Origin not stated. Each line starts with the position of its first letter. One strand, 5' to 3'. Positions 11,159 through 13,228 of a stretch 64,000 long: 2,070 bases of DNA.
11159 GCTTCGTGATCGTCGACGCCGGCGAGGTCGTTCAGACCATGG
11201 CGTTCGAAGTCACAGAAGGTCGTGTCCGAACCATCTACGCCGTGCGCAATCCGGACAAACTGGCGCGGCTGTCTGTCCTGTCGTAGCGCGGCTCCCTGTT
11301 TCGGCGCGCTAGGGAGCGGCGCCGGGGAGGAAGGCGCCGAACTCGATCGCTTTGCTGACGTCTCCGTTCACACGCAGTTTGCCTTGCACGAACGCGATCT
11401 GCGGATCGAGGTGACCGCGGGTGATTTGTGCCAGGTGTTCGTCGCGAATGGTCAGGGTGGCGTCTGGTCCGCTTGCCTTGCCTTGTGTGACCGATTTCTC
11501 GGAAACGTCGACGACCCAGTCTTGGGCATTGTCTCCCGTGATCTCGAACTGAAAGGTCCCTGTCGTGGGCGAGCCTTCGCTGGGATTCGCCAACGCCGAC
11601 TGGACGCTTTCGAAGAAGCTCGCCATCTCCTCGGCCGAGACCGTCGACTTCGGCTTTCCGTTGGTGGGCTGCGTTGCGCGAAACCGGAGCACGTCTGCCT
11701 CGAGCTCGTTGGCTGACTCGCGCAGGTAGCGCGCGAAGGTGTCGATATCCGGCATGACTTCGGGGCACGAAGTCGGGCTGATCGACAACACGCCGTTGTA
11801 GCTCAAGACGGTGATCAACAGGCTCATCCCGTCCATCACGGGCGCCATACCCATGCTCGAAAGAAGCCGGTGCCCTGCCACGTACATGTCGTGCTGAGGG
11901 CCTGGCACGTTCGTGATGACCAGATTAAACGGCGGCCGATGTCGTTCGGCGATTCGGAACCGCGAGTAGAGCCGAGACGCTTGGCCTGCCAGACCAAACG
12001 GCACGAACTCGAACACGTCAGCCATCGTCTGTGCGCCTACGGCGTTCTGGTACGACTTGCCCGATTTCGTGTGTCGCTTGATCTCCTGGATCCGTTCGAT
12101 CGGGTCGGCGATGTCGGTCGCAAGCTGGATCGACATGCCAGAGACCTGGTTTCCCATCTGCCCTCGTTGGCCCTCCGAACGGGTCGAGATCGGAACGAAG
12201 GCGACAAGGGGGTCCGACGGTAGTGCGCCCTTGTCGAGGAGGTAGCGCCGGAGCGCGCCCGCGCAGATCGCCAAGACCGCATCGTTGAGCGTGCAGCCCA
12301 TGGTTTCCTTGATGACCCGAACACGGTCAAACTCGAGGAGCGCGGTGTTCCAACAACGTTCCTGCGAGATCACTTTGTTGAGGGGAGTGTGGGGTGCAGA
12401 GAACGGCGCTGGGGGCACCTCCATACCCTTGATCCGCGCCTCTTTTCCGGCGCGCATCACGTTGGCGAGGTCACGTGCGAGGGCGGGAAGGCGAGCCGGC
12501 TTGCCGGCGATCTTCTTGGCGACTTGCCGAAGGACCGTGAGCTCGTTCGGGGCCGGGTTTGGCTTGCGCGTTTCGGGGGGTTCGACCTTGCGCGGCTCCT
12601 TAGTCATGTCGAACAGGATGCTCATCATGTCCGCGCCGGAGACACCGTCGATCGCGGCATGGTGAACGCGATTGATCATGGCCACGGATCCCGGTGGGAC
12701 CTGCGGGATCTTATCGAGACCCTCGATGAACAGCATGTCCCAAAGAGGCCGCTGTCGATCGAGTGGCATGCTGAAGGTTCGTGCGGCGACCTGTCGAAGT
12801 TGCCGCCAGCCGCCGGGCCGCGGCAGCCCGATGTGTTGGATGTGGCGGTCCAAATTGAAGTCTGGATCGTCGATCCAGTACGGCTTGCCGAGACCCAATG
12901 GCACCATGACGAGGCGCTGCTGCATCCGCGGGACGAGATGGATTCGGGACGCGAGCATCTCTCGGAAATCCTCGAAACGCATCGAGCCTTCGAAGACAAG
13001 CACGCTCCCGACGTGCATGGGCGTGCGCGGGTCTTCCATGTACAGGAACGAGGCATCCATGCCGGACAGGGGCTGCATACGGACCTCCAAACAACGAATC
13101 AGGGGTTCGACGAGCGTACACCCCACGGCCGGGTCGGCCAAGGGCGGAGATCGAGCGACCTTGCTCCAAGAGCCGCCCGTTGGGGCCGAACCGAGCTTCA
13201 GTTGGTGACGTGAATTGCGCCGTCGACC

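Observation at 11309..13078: WS/DGAT acyltransferase fused to an SCP2 sterol-carrier domain: candidate bacterial steryl-ester synthase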

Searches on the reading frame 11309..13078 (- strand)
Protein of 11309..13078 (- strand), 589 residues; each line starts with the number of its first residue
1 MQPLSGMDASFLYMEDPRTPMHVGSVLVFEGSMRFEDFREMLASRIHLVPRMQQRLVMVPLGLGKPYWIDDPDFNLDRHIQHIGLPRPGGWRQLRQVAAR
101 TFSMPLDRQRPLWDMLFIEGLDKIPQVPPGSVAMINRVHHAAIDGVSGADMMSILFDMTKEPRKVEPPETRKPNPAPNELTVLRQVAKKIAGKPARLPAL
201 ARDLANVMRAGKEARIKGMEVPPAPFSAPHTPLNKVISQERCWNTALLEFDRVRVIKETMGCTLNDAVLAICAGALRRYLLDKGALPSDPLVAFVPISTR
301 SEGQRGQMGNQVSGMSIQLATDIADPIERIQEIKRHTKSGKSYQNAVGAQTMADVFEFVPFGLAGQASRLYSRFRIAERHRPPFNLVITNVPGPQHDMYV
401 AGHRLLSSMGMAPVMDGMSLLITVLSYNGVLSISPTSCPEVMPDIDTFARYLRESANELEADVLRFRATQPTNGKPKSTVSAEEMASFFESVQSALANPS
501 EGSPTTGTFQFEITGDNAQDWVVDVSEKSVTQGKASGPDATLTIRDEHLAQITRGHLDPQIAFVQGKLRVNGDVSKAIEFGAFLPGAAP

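Call 3: search_protein_families(library=pfam, proteins=[window:11309-13078:-], max_evalue=0.01)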
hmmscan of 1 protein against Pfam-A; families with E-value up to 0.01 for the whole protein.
window:11309-13078:- (589 aa): 4 families
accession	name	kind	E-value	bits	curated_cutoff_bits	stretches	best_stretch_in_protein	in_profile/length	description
PF03007.21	WS_DGAT_cat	-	1.5e-64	218.7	23.6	1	4-268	1-263/263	Wax ester synthase/diacylglycerol acyltransferase catalytic domain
PF06974.18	WS_DGAT_C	-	6e-32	111.1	20.7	1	308-459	1-144/145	WS/DGAT C-terminal domain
PF02036.22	SCP2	-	3.3e-14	53.5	21.3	1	503-583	17-99/101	SCP-2 sterol transfer family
PF14864.11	Alkyl_sulf_C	-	0.0011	19.6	27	1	508-581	35-110/125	Alkyl sulfatase C-terminal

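Call 4: search_protein_families(library=ncbifam, proteins=[window:11309-13078:-], max_evalue=0.01)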
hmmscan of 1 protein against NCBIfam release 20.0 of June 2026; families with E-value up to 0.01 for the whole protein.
window:11309-13078:- (589 aa): 1 family
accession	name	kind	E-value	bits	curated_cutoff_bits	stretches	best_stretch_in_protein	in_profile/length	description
TIGR02946.1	acyl_WS_DGAT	subfamily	4.2e-140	467.6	309.95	1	4-462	1-452/453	wax ester/triacylglycerol synthase family O-acyltransferase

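Call 9: find_homologous_proteins(query=window:11309-13078:-, max_evalue=1e-10)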
Query window:11309-13078:- (589 aa): 4206 proteins with E <= 1e-10 among 8000 candidates; the best 120 are listed.
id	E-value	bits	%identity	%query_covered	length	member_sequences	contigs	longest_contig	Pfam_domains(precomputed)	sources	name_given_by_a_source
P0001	0.0e+0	1208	90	100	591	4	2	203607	PF02036.23,PF03007.22,PF06974.19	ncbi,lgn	ncbi:MAG: wax ester/triacylglycerol synthase family O-acyltransferase [Myxococcota bacterium]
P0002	0.0e+0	1208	90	100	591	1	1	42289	PF02036.23,PF03007.22,PF06974.19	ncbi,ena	ncbi:MAG: wax ester/triacylglycerol synthase family O-acyltransferase [Polyangiales bacterium]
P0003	0.0e+0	1184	89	100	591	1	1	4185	PF02036.23,PF03007.22,PF06974.19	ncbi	ncbi:MAG: wax ester/triacylglycerol synthase family O-acyltransferase [Polyangiales bacterium]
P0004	0.0e+0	1107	82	100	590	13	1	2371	PF02036.23,PF03007.22,PF06974.19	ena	-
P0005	0.0e+0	1080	80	100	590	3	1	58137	PF02036.23,PF03007.22,PF06974.19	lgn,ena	-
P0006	0.0e+0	1079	80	100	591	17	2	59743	PF02036.23,PF03007.22,PF06974.19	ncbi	-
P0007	0.0e+0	1074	79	100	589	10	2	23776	PF02036.23,PF03007.22,PF06974.19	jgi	-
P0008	0.0e+0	1044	78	100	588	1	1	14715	PF02036.23,PF03007.22,PF06974.19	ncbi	-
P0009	0.0e+0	1033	76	99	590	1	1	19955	PF02036.23,PF03007.22,PF06974.19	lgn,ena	-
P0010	9.9e-265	897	66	99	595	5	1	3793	PF02036.23,PF03007.22,PF06974.19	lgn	-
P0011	2.6e-261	886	66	97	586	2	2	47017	PF02036.23,PF03007.22,PF06974.19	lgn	-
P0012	7.3e-253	858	62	99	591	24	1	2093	PF02036.23,PF03007.22,PF06974.19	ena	-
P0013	1.4e-252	857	63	99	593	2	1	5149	PF02036.23,PF03007.22,PF06974.19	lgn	-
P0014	2.7e-252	856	63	99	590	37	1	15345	PF02036.23,PF03007.22,PF06974.19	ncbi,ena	-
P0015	9.1e-252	855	63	99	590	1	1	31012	PF02036.23,PF03007.22,PF06974.19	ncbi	-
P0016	3.2e-250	850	63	99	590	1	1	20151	PF02036.23,PF03007.22,PF06974.19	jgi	jgi:WS/DGAT/MGAT family acyltransferase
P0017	6.4e-250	849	63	99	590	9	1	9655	PF02036.23,PF03007.22,PF06974.19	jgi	jgi:WS/DGAT/MGAT family acyltransferase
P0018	8.8e-250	848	62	99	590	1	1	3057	PF02036.23,PF03007.22,PF06974.19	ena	-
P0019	2.0e-249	847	62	99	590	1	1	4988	PF02036.23,PF03007.22,PF06974.19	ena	-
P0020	6.9e-249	845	62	99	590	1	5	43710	PF02036.23,PF03007.22,PF06974.19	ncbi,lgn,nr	ncbi:MAG: wax ester/triacylglycerol synthase family O-acyltransferase [Deltaproteobacteria bacterium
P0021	7.1e-249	845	62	99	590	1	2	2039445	PF02036.23,PF03007.22,PF06974.19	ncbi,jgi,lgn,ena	ncbi:MAG: wax ester/triacylglycerol synthase family O-acyltransferase [Polyangiales bacterium]|jgi:W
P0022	1.1e-248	844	62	99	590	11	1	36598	PF02036.23,PF03007.22,PF06974.19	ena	-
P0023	2.0e-248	844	63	99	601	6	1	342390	PF02036.23,PF03007.22,PF06974.19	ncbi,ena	-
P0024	2.3e-248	843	61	99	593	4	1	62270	PF02036.23,PF03007.22,PF06974.19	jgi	jgi:diacylglycerol O-acyltransferase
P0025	3.7e-248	843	62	99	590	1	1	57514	PF02036.23,PF03007.22,PF06974.19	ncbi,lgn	-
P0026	1.7e-247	841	62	99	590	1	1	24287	PF02036.23,PF03007.22,PF06974.19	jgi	jgi:WS/DGAT/MGAT family acyltransferase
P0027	2.0e-247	840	62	99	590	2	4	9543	PF02036.23,PF03007.22,PF06974.19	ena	-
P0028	2.2e-247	840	62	99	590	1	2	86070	PF02036.23,PF03007.22,PF06974.19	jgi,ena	-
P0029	2.3e-247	840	62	99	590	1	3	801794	PF02036.23,PF03007.22,PF06974.19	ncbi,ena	ncbi:MAG: wax ester/triacylglycerol synthase family O-acyltransferase [Polyangiales bacterium]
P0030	2.9e-247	840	62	99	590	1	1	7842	PF02036.23,PF03007.22,PF06974.19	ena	-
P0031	3.4e-247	840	63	99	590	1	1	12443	PF02036.23,PF03007.22,PF06974.19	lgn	-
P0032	4.4e-247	839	63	100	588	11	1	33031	PF02036.23,PF03007.22,PF06974.19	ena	-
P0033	6.6e-247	839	63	100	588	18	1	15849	PF02036.23,PF03007.22,PF06974.19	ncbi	-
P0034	1.5e-246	837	61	99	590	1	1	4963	PF02036.23,PF03007.22,PF06974.19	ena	-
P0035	1.5e-246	837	61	99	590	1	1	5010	PF02036.23,PF03007.22,PF06974.19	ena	-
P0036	1.6e-246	837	61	99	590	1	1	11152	PF02036.23,PF03007.22,PF06974.19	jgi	jgi:WS/DGAT/MGAT family acyltransferase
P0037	1.6e-246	837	63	99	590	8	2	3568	PF02036.23,PF03007.22,PF06974.19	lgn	-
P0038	2.0e-246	837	61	99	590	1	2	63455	PF02036.23,PF03007.22,PF06974.19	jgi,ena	jgi:WS/DGAT/MGAT family acyltransferase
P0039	2.0e-246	837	61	99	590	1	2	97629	PF02036.23,PF03007.22,PF06974.19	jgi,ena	-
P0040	2.2e-246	837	63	99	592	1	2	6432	PF02036.23,PF03007.22,PF06974.19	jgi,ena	jgi:diacylglycerol O-acyltransferase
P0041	2.9e-246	836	61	99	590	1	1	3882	PF02036.23,PF03007.22,PF06974.19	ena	-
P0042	3.2e-246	836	63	100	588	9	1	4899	PF02036.23,PF03007.22,PF06974.19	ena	-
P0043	3.4e-246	836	61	99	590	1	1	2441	PF02036.23,PF03007.22,PF06974.19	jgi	-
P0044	4.0e-246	836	61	99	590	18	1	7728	PF02036.23,PF03007.22,PF06974.19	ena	-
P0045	4.4e-246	836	63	99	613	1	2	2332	PF02036.23,PF03007.22,PF06974.19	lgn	-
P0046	8.0e-246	835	62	99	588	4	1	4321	PF02036.23,PF03007.22,PF06974.19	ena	-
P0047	9.4e-246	835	60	99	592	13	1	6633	PF02036.23,PF03007.22,PF06974.19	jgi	jgi:WS/DGAT/MGAT family acyltransferase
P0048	1.1e-245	835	62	99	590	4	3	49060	PF02036.23,PF03007.22,PF06974.19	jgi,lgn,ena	-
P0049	1.6e-245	834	60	99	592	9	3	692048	PF02036.23,PF03007.22,PF06974.19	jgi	-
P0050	1.7e-245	834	61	99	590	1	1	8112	PF02036.23,PF03007.22,PF06974.19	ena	-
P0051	6.3e-245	832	61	99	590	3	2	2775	PF02036.23,PF03007.22,PF06974.19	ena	-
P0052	6.6e-245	832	62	99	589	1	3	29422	PF02036.23,PF03007.22,PF06974.19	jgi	jgi:diacylglycerol O-acyltransferase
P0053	2.1e-244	830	62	99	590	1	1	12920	PF02036.23,PF03007.22,PF06974.19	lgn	-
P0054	2.2e-244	830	61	99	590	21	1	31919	PF02036.23,PF03007.22,PF06974.19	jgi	jgi:diacylglycerol O-acyltransferase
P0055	2.5e-244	830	63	99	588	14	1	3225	PF02036.23,PF03007.22,PF06974.19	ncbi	-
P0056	2.7e-244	830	61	100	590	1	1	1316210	PF02036.23,PF03007.22,PF06974.19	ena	-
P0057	3.0e-244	830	62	99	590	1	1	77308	PF02036.23,PF03007.22,PF06974.19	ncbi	-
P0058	3.7e-244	830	61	99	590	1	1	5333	PF02036.23,PF03007.22,PF06974.19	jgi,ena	-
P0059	5.4e-244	829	62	99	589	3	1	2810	PF02036.23,PF03007.22,PF06974.19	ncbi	-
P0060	7.4e-244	829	61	99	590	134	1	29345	PF02036.23,PF03007.22,PF06974.19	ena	-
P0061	8.8e-244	828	61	99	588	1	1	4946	PF02036.23,PF03007.22,PF06974.19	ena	-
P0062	1.2e-243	828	60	100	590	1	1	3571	PF02036.23,PF03007.22,PF06974.19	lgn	-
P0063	1.3e-243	828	61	99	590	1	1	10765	PF02036.23,PF03007.22,PF06974.19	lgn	-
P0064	1.8e-243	827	61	100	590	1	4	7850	PF02036.23,PF03007.22,PF06974.19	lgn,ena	-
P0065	2.2e-243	827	62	99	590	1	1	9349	PF02036.23,PF03007.22,PF06974.19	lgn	-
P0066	2.5e-243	827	61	99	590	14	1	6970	PF02036.23,PF03007.22,PF06974.19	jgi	jgi:WS/DGAT/MGAT family acyltransferase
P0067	2.6e-243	827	61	99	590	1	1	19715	PF02036.23,PF03007.22,PF06974.19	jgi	jgi:WS/DGAT/MGAT family acyltransferase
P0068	2.7e-243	827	61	99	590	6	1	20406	PF02036.23,PF03007.22,PF06974.19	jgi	jgi:diacylglycerol O-acyltransferase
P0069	2.7e-243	827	61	99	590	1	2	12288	PF02036.23,PF03007.22,PF06974.19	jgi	jgi:WS/DGAT/MGAT family acyltransferase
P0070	2.8e-243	827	62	99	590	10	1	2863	PF02036.23,PF03007.22,PF06974.19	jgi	jgi:diacylglycerol O-acyltransferase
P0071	2.8e-243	827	62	99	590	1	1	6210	PF02036.23,PF03007.22,PF06974.19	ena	-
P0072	2.9e-243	827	62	99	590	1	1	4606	PF02036.23,PF03007.22,PF06974.19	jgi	jgi:WS/DGAT/MGAT family acyltransferase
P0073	3.0e-243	827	62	99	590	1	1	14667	PF02036.23,PF03007.22,PF06974.19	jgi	jgi:diacylglycerol O-acyltransferase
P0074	3.1e-243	826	61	99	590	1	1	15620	PF02036.23,PF03007.22,PF06974.19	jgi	-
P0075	3.3e-243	826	61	99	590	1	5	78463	PF02036.23,PF03007.22,PF06974.19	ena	-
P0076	6.4e-243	825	60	99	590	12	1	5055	PF02036.23,PF03007.22,PF06974.19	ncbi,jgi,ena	-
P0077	7.3e-243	825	62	99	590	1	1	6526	PF02036.23,PF03007.22,PF06974.19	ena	-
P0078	8.4e-243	825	60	99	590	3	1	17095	PF02036.23,PF03007.22,PF06974.19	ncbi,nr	ncbi:MAG: wax ester/triacylglycerol synthase family O-acyltransferase [Deltaproteobacteria bacterium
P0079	1.1e-242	825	60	99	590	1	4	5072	PF02036.23,PF03007.22,PF06974.19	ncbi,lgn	-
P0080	4.7e-242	823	61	99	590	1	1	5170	PF02036.23,PF03007.22,PF06974.19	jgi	jgi:WS/DGAT/MGAT family acyltransferase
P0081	6.4e-242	822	61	99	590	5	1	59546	PF02036.23,PF03007.22,PF06974.19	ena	-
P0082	8.3e-242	822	61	99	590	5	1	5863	PF02036.23,PF03007.22,PF06974.19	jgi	jgi:WS/DGAT/MGAT family acyltransferase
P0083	9.6e-242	822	60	100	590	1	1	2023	PF02036.23,PF03007.22,PF06974.19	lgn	-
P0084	1.1e-241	821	60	99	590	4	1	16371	PF02036.23,PF03007.22,PF06974.19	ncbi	-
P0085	1.5e-241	821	60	99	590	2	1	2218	PF02036.23,PF03007.22,PF06974.19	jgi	jgi:WS/DGAT/MGAT family acyltransferase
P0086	1.6e-241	821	61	99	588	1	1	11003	PF02036.23,PF03007.22,PF06974.19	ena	-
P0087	1.7e-241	821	61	99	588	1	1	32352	PF02036.23,PF03007.22,PF06974.19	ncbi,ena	-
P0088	1.8e-241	821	60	99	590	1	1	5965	PF02036.23,PF03007.22,PF06974.19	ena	-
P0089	1.9e-241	821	61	99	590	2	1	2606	PF02036.23,PF03007.22,PF06974.19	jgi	jgi:WS/DGAT/MGAT family acyltransferase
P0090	2.2e-241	820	60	99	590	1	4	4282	PF02036.23,PF03007.22,PF06974.19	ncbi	ncbi:MAG: wax ester/triacylglycerol synthase family O-acyltransferase [Polyangiales bacterium]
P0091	2.7e-241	820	60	99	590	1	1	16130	PF02036.23,PF03007.22,PF06974.19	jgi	jgi:WS/DGAT/MGAT family acyltransferase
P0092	2.8e-241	820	60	99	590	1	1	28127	PF02036.23,PF03007.22,PF06974.19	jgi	jgi:WS/DGAT/MGAT family acyltransferase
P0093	2.8e-241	820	61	99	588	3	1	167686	PF02036.23,PF03007.22,PF06974.19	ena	-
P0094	3.0e-241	820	61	99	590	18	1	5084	PF02036.23,PF03007.22,PF06974.19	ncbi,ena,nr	ncbi:MAG: wax ester/triacylglycerol synthase family O-acyltransferase [Deltaproteobacteria bacterium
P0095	3.2e-241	820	60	100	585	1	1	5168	PF02036.23,PF03007.22,PF06974.19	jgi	jgi:diacylglycerol O-acyltransferase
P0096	3.3e-241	820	60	99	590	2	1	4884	PF02036.23,PF03007.22,PF06974.19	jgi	jgi:WS/DGAT/MGAT family acyltransferase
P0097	3.9e-241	820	61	99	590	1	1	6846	PF02036.23,PF03007.22,PF06974.19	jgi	jgi:WS/DGAT/MGAT family acyltransferase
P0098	3.9e-241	820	60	99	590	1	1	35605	PF02036.23,PF03007.22,PF06974.19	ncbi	-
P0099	4.4e-241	819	61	99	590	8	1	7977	PF02036.23,PF03007.22,PF06974.19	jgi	jgi:WS/DGAT/MGAT family acyltransferase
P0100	5.8e-241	819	60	99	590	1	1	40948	PF02036.23,PF03007.22,PF06974.19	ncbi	-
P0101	5.8e-241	819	60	99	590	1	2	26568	PF02036.23,PF03007.22,PF06974.19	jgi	jgi:WS/DGAT/MGAT family acyltransferase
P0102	8.3e-241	818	60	99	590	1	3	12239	PF02036.23,PF03007.22,PF06974.19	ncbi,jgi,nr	ncbi:MAG: wax ester/triacylglycerol synthase family O-acyltransferase [Myxococcales bacterium]|jgi:W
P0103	1.0e-240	818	60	99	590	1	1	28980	PF02036.23,PF03007.22,PF06974.19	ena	-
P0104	2.1e-240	817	60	99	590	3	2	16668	PF02036.23,PF03007.22,PF06974.19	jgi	jgi:WS/DGAT/MGAT family acyltransferase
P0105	2.7e-240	817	59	99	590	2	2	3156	PF02036.23,PF03007.22,PF06974.19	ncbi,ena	-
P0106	3.3e-240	816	61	99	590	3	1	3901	PF02036.23,PF03007.22,PF06974.19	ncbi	-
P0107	3.4e-240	816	61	99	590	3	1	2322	PF02036.23,PF03007.22,PF06974.19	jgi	jgi:WS/DGAT/MGAT family acyltransferase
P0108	3.5e-240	816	60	99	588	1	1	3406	PF02036.23,PF03007.22,PF06974.19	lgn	-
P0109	3.7e-240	816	61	100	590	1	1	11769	PF02036.23,PF03007.22,PF06974.19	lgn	-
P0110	4.1e-240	816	62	96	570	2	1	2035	PF02036.23,PF03007.22,PF06974.19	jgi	jgi:WS/DGAT/MGAT family acyltransferase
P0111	4.7e-240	816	60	99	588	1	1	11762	PF02036.23,PF03007.22,PF06974.19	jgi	jgi:WS/DGAT/MGAT family acyltransferase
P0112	5.8e-240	816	60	99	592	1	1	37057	PF02036.23,PF03007.22,PF06974.19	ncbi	-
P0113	6.3e-240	816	60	99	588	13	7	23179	PF02036.23,PF03007.22,PF06974.19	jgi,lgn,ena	jgi:WS/DGAT/MGAT family acyltransferase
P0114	1.1e-239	815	60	99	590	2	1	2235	PF02036.23,PF03007.22,PF06974.19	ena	-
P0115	1.1e-239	815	60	99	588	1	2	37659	PF02036.23,PF03007.22,PF06974.19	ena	-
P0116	1.5e-239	814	60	99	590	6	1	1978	PF02036.23,PF03007.22,PF06974.19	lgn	-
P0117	2.3e-239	814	61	99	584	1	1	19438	PF02036.23,PF03007.22,PF06974.19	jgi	jgi:WS/DGAT/MGAT family acyltransferase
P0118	5.4e-239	812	61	99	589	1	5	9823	PF02036.23,PF03007.22,PF06974.19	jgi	jgi:diacylglycerol O-acyltransferase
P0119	1.2e-238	811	64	96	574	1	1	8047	PF02036.23,PF03007.22,PF06974.19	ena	-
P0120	9.4e-238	808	62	96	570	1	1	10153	PF02036.23,PF03007.22,PF06974.19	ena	-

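Call 12: find_encoding_contigs(protein=window:11309-13078:-, flank=10000, max_places=4)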
Protein window:11309-13078:- (589 aa): no gene with exactly this product is on record in the collection.

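Call 21: find_encoding_contigs(protein=P0001, flank=10000, max_places=2)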
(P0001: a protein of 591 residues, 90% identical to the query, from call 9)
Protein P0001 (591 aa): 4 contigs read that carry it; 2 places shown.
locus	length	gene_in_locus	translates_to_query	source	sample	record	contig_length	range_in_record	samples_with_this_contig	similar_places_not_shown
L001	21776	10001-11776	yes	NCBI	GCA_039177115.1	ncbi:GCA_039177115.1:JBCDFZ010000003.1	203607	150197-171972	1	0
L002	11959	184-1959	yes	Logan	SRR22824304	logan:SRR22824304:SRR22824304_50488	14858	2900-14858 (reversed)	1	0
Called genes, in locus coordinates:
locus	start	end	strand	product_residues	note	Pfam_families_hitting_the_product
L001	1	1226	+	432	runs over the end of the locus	-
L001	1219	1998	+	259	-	PF00106:adh_short, PF08659:KR, PF13561:adh_short_C2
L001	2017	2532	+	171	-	PF03449:GreA_GreB_N, PF01272:GreA_GreB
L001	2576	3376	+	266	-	-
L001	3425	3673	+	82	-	-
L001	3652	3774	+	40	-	-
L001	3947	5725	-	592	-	-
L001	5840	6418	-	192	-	-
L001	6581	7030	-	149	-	PF04945:YHS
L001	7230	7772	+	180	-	PF00440:TetR_N, PF16925:TetR_C_13 (weak)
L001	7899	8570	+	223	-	-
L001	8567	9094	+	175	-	-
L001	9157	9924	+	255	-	PF00106:adh_short, PF01370:Epimerase (weak), PF08659:KR, PF13561:adh_short_C2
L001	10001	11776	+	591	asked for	PF03007:WS_DGAT_cat, PF06974:WS_DGAT_C, PF02036:SCP2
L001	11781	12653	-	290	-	PF04542:Sigma70_r2, PF04545:Sigma70_r4 (weak), PF08281:Sigma70_r4_2, PF22233:PhyR_sigma-like (weak)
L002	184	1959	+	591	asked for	PF03007:WS_DGAT_cat, PF06974:WS_DGAT_C, PF02036:SCP2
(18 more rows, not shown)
